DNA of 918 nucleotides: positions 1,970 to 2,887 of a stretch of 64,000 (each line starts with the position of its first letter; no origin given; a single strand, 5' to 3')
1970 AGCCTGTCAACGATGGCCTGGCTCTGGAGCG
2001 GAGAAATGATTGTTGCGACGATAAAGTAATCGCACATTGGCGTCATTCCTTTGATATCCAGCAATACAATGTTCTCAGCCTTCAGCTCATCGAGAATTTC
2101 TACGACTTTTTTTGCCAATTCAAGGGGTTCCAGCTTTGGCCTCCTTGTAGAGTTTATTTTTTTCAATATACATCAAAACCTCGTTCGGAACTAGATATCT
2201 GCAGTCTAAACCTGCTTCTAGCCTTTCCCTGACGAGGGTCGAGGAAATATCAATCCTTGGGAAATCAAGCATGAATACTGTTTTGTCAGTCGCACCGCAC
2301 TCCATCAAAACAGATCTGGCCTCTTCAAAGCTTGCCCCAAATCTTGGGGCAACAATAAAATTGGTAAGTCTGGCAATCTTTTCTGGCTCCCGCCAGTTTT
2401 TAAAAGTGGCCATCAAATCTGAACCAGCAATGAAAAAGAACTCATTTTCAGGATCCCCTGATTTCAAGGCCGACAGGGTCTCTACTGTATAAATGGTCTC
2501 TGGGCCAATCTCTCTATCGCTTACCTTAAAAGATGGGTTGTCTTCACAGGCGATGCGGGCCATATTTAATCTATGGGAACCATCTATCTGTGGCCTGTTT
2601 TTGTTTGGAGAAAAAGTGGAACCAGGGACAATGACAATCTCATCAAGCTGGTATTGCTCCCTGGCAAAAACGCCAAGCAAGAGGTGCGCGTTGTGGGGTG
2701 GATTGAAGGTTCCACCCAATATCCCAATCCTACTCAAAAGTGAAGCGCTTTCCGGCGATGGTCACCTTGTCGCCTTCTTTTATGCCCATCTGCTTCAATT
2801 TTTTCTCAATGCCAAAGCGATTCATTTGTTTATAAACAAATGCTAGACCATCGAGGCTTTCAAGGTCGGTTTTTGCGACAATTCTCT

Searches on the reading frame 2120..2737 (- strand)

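Call 90: search_protein_families(library=pfam, proteins=[window:2120-2737:-], max_evalue=0.00001)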
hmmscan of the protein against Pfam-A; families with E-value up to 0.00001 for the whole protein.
window:2120-2737:- (205 aa): 1 family
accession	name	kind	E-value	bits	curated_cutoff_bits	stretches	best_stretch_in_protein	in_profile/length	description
PF01467.32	CTP_transf_like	-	5.4e-22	78.9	21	1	6-172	1-133/133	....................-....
